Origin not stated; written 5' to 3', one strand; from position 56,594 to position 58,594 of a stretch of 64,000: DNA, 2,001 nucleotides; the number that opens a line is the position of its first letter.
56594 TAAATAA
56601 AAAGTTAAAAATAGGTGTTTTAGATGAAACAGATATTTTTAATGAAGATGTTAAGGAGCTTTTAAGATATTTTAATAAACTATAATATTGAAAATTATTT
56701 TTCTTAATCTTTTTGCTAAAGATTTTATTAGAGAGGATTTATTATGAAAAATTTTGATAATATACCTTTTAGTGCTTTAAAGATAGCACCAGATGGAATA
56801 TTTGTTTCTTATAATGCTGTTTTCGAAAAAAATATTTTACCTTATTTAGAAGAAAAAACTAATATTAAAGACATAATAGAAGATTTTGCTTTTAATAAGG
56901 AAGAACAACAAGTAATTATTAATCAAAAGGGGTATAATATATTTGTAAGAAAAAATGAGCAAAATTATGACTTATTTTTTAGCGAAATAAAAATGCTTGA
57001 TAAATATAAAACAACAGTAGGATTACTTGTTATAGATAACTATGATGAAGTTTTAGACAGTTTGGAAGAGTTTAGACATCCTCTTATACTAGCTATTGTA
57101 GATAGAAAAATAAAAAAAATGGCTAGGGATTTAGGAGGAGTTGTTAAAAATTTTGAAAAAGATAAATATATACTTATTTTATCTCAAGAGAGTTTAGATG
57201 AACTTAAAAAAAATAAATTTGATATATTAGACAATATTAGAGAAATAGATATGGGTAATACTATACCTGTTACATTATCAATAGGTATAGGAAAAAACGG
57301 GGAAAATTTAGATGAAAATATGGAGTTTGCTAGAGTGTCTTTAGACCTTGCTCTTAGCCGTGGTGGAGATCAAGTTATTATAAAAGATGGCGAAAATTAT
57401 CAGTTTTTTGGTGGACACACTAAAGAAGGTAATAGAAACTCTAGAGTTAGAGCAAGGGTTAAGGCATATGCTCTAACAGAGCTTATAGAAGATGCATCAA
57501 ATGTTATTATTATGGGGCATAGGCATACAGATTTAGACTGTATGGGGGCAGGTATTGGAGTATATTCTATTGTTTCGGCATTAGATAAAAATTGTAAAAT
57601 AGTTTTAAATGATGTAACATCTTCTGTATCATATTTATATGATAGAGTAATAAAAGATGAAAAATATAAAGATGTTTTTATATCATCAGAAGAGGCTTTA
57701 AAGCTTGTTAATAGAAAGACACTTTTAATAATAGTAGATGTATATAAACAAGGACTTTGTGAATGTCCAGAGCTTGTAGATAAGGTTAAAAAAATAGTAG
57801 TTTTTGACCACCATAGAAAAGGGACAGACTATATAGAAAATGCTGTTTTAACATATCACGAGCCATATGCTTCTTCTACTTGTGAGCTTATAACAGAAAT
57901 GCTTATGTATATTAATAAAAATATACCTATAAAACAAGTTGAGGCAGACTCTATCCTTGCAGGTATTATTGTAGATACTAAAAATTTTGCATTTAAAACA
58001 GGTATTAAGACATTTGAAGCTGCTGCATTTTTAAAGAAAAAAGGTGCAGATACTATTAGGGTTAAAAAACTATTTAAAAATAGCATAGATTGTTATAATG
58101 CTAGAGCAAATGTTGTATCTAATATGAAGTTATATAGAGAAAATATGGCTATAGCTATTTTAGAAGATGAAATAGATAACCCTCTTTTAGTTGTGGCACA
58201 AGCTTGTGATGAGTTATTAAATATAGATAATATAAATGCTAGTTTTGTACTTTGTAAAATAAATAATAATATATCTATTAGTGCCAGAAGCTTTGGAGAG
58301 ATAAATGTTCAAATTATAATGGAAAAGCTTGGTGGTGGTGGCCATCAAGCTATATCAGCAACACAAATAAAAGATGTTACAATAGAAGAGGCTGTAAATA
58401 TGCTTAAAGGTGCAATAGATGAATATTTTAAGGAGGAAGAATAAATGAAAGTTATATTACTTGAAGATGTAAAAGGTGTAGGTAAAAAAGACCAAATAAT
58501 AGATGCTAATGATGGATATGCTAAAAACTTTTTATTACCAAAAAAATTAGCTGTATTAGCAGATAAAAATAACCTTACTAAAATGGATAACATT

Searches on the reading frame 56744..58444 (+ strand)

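Call 93: search_protein_families(library=pfam, proteins=[window:56744-58444:+], max_evalue=0.00001)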
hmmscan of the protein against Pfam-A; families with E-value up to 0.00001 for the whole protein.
window:56744-58444:+ (566 aa): 3 families
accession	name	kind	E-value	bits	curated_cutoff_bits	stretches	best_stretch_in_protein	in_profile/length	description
PF24898.2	GGDEF_GdpP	-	3.2e-30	105.4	30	1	96-217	2-122/126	Cyclic-di-AMP phosphodiesterase GdpP-like, GGDEF domain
PF01368.27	DHH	-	2.4e-24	86.5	28.1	1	253-408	1-125/125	DHH family, N-terminal domain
PF02272.25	DHHA1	-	1.2e-11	45.4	25.9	1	482-563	16-101/102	DHHA1 domain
